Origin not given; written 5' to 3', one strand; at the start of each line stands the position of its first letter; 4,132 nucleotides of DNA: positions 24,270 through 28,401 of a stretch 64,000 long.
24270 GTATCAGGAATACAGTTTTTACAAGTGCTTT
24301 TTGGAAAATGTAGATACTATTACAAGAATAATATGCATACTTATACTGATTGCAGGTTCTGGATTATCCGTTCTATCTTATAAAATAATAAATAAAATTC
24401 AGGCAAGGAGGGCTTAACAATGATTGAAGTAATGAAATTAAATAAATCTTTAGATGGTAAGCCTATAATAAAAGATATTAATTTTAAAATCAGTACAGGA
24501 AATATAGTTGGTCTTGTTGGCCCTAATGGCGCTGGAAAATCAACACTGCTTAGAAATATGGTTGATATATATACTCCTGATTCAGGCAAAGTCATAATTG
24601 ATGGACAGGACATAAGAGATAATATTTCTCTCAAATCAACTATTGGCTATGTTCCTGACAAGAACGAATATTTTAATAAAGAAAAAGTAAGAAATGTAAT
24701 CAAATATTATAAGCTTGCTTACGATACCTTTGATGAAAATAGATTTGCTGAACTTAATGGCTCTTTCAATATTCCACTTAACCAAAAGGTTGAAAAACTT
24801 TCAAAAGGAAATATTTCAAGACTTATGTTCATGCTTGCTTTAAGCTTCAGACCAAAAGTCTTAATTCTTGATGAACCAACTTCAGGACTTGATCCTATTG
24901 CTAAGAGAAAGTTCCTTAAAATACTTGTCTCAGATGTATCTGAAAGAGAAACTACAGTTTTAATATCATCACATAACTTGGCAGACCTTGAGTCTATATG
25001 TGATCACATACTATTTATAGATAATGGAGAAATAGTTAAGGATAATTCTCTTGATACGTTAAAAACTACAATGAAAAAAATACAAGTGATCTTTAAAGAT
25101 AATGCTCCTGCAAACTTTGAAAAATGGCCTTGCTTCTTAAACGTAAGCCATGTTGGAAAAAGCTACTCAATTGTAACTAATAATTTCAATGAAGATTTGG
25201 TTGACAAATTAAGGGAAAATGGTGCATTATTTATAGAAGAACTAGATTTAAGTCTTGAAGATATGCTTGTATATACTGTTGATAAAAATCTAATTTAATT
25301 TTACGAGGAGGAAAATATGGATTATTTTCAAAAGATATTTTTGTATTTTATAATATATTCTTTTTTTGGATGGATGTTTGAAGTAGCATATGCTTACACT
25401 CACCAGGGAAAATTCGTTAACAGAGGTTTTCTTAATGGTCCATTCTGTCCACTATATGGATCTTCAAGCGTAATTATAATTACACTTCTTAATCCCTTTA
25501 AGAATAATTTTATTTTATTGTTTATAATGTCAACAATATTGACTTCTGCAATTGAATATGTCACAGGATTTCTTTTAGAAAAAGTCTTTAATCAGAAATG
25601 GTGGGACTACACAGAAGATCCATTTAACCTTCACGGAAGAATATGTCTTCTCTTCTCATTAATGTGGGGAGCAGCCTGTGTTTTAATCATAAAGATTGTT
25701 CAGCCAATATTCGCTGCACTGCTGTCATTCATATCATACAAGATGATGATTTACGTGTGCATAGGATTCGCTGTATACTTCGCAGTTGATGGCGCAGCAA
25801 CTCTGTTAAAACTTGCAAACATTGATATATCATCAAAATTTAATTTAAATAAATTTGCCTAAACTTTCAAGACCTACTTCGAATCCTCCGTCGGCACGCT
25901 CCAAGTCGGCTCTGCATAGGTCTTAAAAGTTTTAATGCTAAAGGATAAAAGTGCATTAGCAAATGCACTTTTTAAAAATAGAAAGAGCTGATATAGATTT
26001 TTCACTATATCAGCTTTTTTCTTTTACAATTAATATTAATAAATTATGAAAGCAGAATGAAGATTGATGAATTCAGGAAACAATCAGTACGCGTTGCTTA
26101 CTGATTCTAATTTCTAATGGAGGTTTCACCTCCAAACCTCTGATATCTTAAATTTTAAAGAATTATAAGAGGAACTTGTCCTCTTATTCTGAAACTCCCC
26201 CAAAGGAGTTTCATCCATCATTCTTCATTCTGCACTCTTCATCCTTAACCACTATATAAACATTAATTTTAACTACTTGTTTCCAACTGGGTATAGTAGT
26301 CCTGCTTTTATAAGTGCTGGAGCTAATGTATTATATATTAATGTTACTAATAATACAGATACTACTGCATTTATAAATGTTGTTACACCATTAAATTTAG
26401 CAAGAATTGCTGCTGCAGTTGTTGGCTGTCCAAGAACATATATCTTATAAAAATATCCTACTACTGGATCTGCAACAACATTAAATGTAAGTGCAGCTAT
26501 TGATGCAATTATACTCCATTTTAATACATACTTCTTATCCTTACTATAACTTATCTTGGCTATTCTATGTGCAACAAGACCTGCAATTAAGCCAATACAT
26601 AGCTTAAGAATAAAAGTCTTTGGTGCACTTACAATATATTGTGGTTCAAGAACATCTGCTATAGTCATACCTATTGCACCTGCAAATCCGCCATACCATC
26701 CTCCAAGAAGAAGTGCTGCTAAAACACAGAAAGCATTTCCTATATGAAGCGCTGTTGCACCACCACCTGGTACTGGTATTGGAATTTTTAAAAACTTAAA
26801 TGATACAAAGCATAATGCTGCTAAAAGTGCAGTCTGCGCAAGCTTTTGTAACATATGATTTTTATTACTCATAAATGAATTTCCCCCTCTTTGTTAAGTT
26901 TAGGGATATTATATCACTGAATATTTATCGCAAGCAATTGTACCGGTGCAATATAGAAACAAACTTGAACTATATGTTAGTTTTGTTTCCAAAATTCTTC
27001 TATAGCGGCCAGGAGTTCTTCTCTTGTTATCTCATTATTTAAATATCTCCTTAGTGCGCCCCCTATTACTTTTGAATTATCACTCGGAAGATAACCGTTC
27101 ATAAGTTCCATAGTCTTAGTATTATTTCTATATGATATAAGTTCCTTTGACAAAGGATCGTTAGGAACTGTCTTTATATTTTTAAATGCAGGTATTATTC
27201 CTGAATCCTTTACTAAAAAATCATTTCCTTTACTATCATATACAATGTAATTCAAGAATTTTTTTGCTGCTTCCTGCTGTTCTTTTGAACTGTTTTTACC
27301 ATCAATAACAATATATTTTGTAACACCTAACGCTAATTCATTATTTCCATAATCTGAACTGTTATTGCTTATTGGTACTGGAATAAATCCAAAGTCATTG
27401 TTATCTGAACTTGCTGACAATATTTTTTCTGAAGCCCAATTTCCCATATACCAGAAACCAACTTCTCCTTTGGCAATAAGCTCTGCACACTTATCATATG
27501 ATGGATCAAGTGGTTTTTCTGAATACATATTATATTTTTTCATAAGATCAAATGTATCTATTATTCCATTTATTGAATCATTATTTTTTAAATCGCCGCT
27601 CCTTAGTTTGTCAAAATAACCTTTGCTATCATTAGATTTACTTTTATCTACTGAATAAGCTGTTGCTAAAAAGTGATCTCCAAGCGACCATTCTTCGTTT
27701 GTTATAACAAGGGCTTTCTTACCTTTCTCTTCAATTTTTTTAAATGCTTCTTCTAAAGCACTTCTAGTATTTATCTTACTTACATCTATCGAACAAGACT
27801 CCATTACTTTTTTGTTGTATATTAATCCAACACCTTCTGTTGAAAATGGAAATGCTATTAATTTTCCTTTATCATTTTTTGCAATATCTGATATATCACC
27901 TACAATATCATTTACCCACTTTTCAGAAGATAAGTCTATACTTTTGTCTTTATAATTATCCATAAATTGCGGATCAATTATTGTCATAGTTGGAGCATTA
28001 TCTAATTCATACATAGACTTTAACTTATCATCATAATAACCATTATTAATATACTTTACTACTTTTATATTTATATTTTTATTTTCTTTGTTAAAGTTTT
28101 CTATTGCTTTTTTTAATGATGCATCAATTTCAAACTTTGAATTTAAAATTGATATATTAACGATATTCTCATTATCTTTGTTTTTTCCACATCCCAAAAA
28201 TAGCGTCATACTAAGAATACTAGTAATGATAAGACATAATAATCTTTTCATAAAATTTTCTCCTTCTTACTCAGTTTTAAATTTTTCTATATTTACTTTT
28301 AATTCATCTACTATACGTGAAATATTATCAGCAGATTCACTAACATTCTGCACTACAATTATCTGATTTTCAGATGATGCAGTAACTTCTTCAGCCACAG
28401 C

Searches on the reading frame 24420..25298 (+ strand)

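Call 18: search_protein_families(library=pfam, proteins=[window:24420-25298:+])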
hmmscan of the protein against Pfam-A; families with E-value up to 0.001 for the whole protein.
window:24420-25298:+ (292 aa): 4 families
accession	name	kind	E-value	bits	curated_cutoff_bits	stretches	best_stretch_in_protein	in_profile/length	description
PF00005.33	ABC_tran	-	7e-29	101.6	25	1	18-155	2-137/137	ABC transporter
PF13304.12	AAA_21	-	1.3e-12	48.8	27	1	124-187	235-300/304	AAA domain, putative AbiEii toxin, Type IV TA system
PF13401.12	AAA_22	-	5.6e-05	23.9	27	0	26-152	4-92/130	AAA domain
PF13173.12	AAA_14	-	0.00088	19.7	27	0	28-143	3-125/129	AAA domain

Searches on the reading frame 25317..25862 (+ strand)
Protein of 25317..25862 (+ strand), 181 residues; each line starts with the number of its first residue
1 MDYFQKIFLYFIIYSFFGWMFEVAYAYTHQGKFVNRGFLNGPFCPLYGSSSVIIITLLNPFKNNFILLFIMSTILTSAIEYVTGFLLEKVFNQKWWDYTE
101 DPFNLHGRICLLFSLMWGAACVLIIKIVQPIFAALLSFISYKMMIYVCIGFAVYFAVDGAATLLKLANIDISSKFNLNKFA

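Call 18: search_protein_families(library=pfam, proteins=[window:25317-25862:+])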
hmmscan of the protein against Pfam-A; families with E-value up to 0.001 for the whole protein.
window:25317-25862:+ (181 aa): 1 family
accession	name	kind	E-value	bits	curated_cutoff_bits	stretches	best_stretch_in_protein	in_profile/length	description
PF06541.16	ABC_trans_CmpB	-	4.4e-54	183.2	25.9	1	9-162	1-150/151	Putative ABC-transporter type IV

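Call 57: find_homologous_proteins(query=window:25317-25862:+, max_evalue=1e-40)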
Query window:25317-25862:+ (181 aa): 416 proteins with E <= 1e-40 among 1034 candidates; the best 120 are listed.
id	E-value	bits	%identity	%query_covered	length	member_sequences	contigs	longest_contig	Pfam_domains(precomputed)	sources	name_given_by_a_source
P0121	1.3e-110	386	96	100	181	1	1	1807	PF06541.17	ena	-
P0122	1.1e-105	370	92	100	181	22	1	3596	PF06541.17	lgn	-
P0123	1.3e-80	288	72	95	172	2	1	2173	PF06541.17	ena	-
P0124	5.0e-64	234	64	92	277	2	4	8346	PF06541.17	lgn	-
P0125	1.9e-61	225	61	92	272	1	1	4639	PF06541.17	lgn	-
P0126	6.5e-58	214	58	92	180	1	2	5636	PF06541.17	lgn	-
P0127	4.3e-56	208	55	98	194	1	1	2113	PF06541.17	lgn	-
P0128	1.0e-54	203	65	75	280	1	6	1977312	PF06541.17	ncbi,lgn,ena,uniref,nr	ncbi:putative ABC transporter permease [Clostridium fallax]|uniref:Uncharacterized membrane protein 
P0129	2.2e-54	202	57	90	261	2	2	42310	PF06541.17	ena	-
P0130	5.0e-54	201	58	92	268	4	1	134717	PF06541.17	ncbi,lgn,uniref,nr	ncbi:putative ABC transporter permease [Clostridium sp. C8-1-8]|uniref:putative ABC transporter perm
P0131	2.2e-53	199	55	92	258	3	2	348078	PF06541.17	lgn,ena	-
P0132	2.6e-53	199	57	92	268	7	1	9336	PF06541.17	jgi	jgi:uncharacterized membrane protein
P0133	5.6e-53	198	53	99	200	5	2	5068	PF06541.17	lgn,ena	-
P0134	1.3e-51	193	54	92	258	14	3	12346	PF06541.17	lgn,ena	-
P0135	2.0e-51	193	57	88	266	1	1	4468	PF06541.17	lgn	-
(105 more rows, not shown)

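Call 58: find_encoding_contigs(protein=P0122, flank=3000, max_places=3)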
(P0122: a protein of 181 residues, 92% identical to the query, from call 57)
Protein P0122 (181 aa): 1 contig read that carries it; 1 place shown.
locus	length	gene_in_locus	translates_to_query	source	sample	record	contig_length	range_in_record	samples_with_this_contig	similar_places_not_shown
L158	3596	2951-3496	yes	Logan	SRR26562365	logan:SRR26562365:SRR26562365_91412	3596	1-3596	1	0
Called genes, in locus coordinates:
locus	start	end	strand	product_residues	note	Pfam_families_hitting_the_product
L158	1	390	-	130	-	?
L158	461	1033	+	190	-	PF00392:GntR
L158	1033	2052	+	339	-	-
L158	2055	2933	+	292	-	PF00005:ABC_tran, PF13304:AAA_21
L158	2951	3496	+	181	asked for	PF06541:ABC_trans_CmpB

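Call 59: find_encoding_contigs(protein=P0121, flank=3000, max_places=3)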
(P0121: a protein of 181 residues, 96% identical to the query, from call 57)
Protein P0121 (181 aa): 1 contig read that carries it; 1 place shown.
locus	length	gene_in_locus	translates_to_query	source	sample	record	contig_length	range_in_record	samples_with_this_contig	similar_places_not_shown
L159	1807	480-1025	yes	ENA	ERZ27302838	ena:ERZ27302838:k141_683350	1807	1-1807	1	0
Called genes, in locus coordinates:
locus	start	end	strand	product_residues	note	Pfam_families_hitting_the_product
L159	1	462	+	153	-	?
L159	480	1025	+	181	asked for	PF06541:ABC_trans_CmpB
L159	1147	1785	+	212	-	PF20310:HTH_Tnp_2, PF13551:HTH_29 (faint)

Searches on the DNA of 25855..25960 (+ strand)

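Call 35: search_dna_similar(query=window:25855-25960:+, collection=plasmids, mode=distant, max_evalue=10, max_rows=30)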
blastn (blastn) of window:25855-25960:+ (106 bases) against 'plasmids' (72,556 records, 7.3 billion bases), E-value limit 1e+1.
Records with a match: 1; places in all: 1; records where one place covers at least 80% of the query: 0.
Best place of each record, by identity: 90-95% 1.
By first word of the organism name: Glaciecola 1.
By predicted mobility (MOB-suite, as given by PLSDB): non-mobilizable 1.
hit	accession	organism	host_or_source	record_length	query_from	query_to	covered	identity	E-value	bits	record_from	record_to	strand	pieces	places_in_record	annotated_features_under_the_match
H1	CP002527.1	Glaciecola sp. 4H-3-7+YE-5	-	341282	68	95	26%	90.3%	3e+0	37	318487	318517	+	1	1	diguanylate cyclase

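Call 36: search_dna_similar(query=window:25855-25960:+, collection=phages, mode=distant, max_evalue=10, max_rows=30)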
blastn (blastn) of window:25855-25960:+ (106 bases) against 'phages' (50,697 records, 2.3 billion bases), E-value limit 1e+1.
Records with a match: 43; places in all: 43; records where one place covers at least 80% of the query: 0.
Best place of each record, by identity: 95-99% 28; 90-95% 2; 80-90% 11; 60-80% 2.
By first word of the organism name: Lactococcus 28; Gordonia 10; Pseudomonas 2; Bacteriophage 2; Ruegeria 1.
By host as written in the record: Lactococcus lactis 28; Gordonia terrae 3612 10; Pseudomonas fluorescens CS1 2; - 2; Ruegeria pomeroyi DSS-3 1.
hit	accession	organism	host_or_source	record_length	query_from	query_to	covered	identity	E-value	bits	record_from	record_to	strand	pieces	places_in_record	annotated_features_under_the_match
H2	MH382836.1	Pseudomonas phage phCDa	Pseudomonas fluorescens CS1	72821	9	51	41%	78.3%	1e+0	37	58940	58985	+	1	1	hypothetical protein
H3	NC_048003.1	Pseudomonas phage phCDa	Pseudomonas fluorescens CS1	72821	9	51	41%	78.3%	1e+0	37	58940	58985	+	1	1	hypothetical protein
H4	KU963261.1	Gordonia phage BetterKatz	Gordonia terrae 3612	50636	13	46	32%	82.4%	4e+0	36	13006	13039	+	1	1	20: tape measure protein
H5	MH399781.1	Gordonia phage Nadeem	Gordonia terrae 3612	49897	13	46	32%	82.4%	4e+0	36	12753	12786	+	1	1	20: tape measure protein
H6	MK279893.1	Gordonia phage WheatThin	Gordonia terrae 3612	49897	13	46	32%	82.4%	4e+0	36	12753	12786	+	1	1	20: tape measure protein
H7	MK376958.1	Gordonia phage Brylie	Gordonia terrae 3612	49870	13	46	32%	82.4%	4e+0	36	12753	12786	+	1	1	20: tape measure protein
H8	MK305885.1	Gordonia phage Mulch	Gordonia terrae 3612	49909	13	46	32%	82.4%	4e+0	36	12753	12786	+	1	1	20: tape measure protein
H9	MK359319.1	Gordonia phage Parada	Gordonia terrae 3612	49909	13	46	32%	82.4%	4e+0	36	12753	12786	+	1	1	20: tape measure protein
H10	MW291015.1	Gordonia phage NancyRae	Gordonia terrae 3612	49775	13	46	32%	82.4%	4e+0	36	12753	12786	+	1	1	20: tape measure protein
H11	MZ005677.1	Gordonia phage Bock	Gordonia terrae 3612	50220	13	46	32%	82.4%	4e+0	36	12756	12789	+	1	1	20: tape measure protein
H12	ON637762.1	Gordonia phage Francois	Gordonia terrae 3612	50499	13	46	32%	82.4%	4e+0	36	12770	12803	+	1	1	20: tape measure protein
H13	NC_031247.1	Gordonia phage BetterKatz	Gordonia terrae 3612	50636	13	46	32%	82.4%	4e+0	36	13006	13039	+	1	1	20: tail length tape measure protein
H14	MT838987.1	Bacteriophage sp.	human fecal samples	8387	70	96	25%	88.9%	4e+0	37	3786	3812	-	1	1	record has no annotation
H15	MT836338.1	Bacteriophage sp.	human fecal samples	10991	25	48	23%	91.7%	4e+0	36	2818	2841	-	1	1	record has no annotation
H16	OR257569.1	Ruegeria phage RpAliso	Ruegeria pomeroyi DSS-3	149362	38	61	23%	91.7%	4e+0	36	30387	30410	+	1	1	tape measure protein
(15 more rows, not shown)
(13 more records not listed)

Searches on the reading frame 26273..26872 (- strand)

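Call 18: search_protein_families(library=pfam, proteins=[window:26273-26872:-])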
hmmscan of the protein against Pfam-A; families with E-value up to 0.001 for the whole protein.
window:26273-26872:- (199 aa): 2 families
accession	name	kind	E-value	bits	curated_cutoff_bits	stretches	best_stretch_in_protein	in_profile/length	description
PF07155.17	ECF-ribofla_trS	-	1.3e-32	113.6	26.7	1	8-184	4-171/172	ECF-type riboflavin transporter, S component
PF12822.12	ECF_trnsprt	-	1.3e-10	42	30.7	1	9-180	1-169/169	ECF transporter, substrate-specific component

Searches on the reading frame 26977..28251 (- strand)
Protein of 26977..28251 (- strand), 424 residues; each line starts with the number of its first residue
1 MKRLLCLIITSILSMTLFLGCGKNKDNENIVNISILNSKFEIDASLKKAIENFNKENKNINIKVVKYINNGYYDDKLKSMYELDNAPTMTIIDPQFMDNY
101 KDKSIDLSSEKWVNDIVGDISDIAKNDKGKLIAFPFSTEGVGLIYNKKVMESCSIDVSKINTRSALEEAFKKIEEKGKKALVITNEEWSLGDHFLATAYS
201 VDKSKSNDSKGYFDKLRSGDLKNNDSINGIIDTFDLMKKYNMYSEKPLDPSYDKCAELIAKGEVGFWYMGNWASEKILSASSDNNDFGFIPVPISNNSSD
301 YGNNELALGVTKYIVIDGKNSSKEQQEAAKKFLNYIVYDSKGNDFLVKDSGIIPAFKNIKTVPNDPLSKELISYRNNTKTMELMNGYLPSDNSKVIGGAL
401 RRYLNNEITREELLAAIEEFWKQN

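Call 68: search_protein_families(library=pfam, proteins=[window:26977-28251:-], max_evalue=0.00001)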
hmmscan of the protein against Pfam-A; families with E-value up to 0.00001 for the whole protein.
window:26977-28251:- (424 aa): 2 families
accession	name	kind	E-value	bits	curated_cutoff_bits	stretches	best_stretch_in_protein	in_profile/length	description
PF13416.11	SBP_bac_8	-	6.7e-24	85.6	27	1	48-361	1-267/279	Bacterial extracellular solute-binding protein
PF01547.30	SBP_bac_1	-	3.4e-19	70.4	26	1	42-336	6-300/307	Bacterial extracellular solute-binding protein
